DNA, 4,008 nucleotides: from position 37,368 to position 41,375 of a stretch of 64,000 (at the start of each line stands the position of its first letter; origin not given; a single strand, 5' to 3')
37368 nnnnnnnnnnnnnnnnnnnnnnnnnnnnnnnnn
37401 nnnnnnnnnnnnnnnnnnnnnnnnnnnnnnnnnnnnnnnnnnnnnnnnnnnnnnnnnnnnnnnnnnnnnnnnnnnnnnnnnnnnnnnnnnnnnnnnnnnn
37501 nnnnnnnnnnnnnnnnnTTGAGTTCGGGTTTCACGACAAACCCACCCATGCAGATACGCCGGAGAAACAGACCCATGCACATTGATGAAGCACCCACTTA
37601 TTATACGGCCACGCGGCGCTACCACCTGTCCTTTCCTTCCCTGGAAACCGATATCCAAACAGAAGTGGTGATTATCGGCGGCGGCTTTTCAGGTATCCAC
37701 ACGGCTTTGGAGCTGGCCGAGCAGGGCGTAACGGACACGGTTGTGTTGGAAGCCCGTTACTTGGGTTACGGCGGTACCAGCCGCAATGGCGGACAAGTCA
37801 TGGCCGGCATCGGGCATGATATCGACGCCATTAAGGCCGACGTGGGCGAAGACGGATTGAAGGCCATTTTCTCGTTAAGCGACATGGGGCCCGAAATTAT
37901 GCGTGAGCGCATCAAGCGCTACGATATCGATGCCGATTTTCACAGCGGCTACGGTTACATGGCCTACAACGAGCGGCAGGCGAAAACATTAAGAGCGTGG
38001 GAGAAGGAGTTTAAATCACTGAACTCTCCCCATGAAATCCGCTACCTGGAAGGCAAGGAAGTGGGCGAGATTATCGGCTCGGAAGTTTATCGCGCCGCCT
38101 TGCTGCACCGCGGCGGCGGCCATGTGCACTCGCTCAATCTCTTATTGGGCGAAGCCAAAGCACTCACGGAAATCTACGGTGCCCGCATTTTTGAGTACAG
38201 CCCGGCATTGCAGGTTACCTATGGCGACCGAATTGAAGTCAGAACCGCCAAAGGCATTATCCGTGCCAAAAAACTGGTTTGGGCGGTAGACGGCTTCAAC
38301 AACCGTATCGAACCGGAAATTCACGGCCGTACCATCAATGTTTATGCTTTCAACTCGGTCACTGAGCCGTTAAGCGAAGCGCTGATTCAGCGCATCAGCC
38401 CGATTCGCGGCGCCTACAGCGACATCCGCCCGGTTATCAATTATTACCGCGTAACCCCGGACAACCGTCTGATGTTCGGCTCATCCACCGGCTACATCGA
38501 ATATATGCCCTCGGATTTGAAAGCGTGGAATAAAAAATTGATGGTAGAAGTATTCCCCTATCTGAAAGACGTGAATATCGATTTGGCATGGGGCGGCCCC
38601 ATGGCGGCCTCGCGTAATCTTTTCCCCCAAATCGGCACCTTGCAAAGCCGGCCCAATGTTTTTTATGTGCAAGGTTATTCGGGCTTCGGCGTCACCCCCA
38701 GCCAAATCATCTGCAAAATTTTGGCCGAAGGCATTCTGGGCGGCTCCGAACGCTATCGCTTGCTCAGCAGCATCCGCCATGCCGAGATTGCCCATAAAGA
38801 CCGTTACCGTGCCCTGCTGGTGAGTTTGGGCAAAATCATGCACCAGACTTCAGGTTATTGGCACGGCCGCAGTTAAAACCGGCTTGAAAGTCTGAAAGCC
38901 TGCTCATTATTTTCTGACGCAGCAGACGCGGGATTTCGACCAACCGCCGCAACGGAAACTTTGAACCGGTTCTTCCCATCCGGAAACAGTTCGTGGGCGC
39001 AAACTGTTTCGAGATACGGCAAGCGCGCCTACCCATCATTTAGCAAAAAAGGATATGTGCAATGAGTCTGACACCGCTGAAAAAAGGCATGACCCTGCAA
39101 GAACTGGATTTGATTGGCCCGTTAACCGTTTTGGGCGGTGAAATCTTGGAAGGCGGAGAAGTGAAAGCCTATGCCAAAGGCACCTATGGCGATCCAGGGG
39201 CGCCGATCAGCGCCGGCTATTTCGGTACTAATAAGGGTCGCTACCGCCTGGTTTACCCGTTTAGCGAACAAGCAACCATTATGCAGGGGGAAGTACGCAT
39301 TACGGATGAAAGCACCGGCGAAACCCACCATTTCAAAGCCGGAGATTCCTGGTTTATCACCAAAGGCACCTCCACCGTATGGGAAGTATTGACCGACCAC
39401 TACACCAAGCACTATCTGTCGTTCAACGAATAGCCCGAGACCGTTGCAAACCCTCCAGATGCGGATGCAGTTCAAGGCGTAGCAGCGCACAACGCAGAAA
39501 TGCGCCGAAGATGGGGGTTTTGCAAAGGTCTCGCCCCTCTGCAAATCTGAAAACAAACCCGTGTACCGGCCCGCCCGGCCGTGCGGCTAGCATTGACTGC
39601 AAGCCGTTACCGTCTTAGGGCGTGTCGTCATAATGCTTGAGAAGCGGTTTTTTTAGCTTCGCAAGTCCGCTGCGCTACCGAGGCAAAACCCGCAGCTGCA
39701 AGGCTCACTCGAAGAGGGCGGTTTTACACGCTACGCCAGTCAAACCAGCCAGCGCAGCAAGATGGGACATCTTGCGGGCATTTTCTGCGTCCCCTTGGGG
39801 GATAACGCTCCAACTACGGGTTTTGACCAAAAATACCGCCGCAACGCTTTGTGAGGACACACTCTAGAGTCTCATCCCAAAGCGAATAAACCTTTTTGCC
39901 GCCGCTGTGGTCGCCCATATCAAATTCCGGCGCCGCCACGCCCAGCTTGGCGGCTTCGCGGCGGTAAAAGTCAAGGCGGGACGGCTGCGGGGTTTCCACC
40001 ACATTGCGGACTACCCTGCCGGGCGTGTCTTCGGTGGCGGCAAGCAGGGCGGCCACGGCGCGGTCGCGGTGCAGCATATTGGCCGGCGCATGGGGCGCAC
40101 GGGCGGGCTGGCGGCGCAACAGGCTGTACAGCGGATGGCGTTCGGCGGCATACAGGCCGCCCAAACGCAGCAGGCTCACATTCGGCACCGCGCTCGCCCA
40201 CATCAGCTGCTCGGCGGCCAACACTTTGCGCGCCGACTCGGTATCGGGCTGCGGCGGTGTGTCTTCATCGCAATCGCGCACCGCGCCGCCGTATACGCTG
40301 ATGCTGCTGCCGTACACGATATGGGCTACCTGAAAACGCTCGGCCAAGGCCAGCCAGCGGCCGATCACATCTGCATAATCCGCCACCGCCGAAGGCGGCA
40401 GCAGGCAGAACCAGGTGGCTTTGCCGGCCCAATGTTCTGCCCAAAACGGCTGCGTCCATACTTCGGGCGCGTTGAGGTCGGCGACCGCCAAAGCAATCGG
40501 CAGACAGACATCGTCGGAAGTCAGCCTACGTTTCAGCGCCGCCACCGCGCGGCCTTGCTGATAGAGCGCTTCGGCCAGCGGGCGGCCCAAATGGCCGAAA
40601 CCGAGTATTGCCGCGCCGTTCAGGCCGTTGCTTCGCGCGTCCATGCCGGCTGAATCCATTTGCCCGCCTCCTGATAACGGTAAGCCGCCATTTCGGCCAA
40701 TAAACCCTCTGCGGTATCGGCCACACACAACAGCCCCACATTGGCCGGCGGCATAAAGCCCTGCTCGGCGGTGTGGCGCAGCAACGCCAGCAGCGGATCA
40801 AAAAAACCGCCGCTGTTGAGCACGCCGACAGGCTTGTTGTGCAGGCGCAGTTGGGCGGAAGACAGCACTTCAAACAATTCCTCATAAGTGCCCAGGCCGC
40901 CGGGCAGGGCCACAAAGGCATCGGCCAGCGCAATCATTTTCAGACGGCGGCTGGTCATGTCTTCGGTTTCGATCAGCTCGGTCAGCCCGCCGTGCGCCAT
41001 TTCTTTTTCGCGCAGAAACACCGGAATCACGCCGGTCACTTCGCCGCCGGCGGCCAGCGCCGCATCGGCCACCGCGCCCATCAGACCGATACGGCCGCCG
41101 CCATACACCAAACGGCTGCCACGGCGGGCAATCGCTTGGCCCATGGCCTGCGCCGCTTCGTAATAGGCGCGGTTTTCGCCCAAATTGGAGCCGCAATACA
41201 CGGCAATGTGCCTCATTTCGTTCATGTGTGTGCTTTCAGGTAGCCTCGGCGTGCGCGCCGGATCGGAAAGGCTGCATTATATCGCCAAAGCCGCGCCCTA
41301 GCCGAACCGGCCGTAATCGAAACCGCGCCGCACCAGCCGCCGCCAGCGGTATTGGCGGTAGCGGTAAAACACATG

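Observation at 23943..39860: About 16-kb homoprotocatechuate (3,4-dihydroxyphenylacetate) catabolic island bounded and punctuated by MITE-like repeats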

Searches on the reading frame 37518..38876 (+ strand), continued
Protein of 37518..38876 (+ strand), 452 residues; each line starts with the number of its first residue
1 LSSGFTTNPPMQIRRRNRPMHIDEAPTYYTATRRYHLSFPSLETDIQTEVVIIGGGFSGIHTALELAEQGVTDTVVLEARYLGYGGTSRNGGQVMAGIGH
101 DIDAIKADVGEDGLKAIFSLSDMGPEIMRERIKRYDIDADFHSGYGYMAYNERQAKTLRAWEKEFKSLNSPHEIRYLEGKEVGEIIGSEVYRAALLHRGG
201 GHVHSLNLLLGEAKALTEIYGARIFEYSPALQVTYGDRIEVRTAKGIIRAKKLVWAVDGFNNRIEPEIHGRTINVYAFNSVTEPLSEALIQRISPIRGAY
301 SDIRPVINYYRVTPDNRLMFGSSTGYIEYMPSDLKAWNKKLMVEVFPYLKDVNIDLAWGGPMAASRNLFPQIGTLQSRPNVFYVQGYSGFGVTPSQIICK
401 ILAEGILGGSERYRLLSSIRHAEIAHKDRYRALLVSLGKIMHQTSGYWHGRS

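Call 47: find_encoding_contigs(protein=P0128, flank=10000, max_places=3)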
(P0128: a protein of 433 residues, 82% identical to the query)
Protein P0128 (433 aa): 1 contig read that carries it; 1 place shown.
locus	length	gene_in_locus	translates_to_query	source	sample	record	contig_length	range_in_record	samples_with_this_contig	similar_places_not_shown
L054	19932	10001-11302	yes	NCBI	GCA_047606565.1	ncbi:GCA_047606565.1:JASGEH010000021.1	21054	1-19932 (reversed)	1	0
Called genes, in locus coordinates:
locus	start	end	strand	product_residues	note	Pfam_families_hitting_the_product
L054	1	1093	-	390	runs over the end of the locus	PF01546:Peptidase_M20, PF07687:M20_dimer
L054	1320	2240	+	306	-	PF00126:HTH_1, PF03466:LysR_substrate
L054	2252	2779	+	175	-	PF04073:tRNA_edit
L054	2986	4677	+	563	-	PF00083:Sugar_tr, PF07690:MFS_1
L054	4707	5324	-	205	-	PF01965:DJ-1_PfpI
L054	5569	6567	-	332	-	PF14525:AraC_binding_2, PF12833:HTH_18, PF00165:HTH_AraC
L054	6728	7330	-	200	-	PF11354:DUF3156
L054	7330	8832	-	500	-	PF00324:AA_permease, PF13520:AA_permease_2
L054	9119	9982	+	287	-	PF13557:Phenol_MetA_deg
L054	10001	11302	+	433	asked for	PF01946:Thi4 (weak), PF01266:DAO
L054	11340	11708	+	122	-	PF05899:Cupin_3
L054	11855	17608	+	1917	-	PF00005:ABC_tran (faint), PF00910:RNA_helicase (faint), PF00931:NB-ARC (faint), PF01443:Viral_helicase1 (faint), PF01583:APS_kinase (faint), PF01637:ATPase_2 (faint), PF17755:UvrA_DNA-bind, PF17760:UvrA_inter, +24 more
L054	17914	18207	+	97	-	PF00166:Cpn10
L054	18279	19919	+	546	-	PF00118:Cpn60_TCP1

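Call 48: find_encoding_contigs(protein=P0130, flank=10000, max_places=2)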
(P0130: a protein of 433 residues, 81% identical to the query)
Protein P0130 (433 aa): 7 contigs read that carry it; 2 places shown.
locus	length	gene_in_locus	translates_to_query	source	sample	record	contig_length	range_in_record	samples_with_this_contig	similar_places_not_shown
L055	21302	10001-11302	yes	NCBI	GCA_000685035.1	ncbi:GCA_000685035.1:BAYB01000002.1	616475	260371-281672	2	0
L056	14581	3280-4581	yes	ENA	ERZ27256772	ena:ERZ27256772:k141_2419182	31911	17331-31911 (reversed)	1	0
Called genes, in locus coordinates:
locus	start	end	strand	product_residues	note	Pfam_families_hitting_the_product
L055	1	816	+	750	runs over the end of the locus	PF20256:MoCoBD_2, PF02738:MoCoBD_1, PF20256:MoCoBD_2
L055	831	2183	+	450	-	PF00034:Cytochrom_C (weak), PF13442:Cytochrome_CBB3, PF00034:Cytochrom_C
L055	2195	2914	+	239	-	PF02245:Pur_DNA_glyco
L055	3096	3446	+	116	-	PF13663:DUF4148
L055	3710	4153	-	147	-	PF00571:CBS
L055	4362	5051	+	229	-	PF00925:GTP_cyclohydro2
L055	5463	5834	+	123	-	-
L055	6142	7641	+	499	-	PF00171:Aldedh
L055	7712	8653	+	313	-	PF00165:HTH_AraC (faint), PF12833:HTH_18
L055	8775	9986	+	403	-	PF13609:Porin_4, PF00267:Porin_1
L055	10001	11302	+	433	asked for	PF01946:Thi4 (weak), PF13738:Pyr_redox_3 (faint), PF01266:DAO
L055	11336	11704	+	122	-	PF05899:Cupin_3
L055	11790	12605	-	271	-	PF03328:HpcH_HpaI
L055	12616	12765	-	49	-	-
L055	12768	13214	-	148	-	PF02962:CHMI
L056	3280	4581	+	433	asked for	PF01946:Thi4 (weak), PF13738:Pyr_redox_3 (faint), PF01266:DAO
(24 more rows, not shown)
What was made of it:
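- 37575..38876 (+): DAO-family FAD oxidoreductase (433 aa). Proposed amine oxidase or dehydrogenase. Context (calls 47, 48).
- The DAO-cupin pair lies next to hpaI-F-D-E in Paraburkholderia ferrariae (call 48). DAO-cupin is linked to hpa genes in Paraburkholderia (call 48).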

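Call 55: find_encoding_contigs(protein=P0127, flank=10000, max_places=4)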
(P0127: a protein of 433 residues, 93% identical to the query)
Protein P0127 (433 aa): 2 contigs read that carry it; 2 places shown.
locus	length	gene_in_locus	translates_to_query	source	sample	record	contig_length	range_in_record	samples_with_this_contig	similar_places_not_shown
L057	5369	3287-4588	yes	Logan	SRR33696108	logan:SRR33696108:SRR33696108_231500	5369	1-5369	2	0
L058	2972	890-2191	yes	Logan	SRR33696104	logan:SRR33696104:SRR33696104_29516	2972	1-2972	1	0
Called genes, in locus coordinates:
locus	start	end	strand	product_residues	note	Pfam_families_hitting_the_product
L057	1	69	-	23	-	?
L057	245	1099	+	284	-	PF01418:HTH_6, PF01380:SIS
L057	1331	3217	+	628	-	PF01494:FAD_binding_3, PF07976:Phe_hydrox_dim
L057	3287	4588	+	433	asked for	PF13738:Pyr_redox_3 (faint), PF01266:DAO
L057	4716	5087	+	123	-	PF05899:Cupin_3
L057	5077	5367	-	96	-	?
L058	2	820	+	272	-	?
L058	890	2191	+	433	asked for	PF13738:Pyr_redox_3 (faint), PF01266:DAO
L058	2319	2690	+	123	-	PF05899:Cupin_3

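Call 56: find_encoding_contigs(protein=P0126, flank=10000, max_places=4)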
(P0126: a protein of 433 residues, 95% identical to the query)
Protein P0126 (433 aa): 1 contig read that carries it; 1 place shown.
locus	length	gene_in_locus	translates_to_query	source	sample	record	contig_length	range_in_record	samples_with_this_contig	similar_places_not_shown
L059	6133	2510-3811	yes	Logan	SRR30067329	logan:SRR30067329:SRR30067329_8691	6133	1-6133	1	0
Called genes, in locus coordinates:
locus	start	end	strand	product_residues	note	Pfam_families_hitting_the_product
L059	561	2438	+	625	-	PF01494:FAD_binding_3, PF07976:Phe_hydrox_dim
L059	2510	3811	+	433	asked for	PF01266:DAO, PF13738:Pyr_redox_3 (faint)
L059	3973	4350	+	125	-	PF05899:Cupin_3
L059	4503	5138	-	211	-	-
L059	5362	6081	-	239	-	PF27265:YidX_N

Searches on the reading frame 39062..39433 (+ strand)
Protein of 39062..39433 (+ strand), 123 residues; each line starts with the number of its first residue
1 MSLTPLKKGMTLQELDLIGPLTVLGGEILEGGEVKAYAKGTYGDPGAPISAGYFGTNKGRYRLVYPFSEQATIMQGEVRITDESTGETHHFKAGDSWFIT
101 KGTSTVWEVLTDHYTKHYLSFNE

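Call 15: search_protein_families(library=pfam, proteins=[window:39062-39433:+])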
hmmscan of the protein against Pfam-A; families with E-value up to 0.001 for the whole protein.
window:39062-39433:+ (123 aa): 1 family
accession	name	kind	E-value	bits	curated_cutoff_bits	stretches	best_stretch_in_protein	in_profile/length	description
PF05899.18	Cupin_3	-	7e-20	70.9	23.5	1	47-118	5-74/74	EutQ-like cupin domain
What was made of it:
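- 39062..39433 (+): Cupin_3 protein, the obligate partner of the DAO enzyme. PF05899 (call 15).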

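Call 22: search_protein_families(library=ncbifam, proteins=[window:39062-39433:+], max_evalue=0.01)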
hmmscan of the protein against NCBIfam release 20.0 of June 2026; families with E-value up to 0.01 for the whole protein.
window:39062-39433:+ (123 aa): 1 family
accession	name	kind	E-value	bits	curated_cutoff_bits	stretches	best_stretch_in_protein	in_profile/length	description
NF012001.0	PRK15457.1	equivalog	0.00037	20.3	193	1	44-105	152-211/233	ethanolamine utilization acetate kinase EutQ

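Call 31: search_solved_structures(query=window:39062-39433:+, max_evalue=0.01)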
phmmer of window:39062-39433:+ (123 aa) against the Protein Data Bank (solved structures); distinct sequences matched with E-value up to 0.01: 1.
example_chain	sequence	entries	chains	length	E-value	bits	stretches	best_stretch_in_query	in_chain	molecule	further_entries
3bcw_A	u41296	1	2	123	0.00069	22.8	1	48-118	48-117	Uncharacterized protein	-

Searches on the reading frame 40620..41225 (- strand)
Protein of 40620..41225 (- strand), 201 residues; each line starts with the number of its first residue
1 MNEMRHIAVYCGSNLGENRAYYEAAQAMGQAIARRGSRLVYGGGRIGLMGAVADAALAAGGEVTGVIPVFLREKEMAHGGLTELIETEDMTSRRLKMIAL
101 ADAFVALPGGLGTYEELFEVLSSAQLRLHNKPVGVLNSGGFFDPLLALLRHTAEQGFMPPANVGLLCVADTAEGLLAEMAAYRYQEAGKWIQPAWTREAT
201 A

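Call 15: search_protein_families(library=pfam, proteins=[window:40620-41225:-])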
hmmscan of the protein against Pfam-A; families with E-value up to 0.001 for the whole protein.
window:40620-41225:- (201 aa): 2 families
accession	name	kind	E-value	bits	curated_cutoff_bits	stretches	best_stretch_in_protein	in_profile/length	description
PF03641.19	Lysine_decarbox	-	1.1e-39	136.1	27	1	49-179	1-131/131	Possible lysine decarboxylase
PF18306.6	LDcluster4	-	3.5e-15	56.4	26.3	1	12-123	8-116/151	SLOG cluster4 family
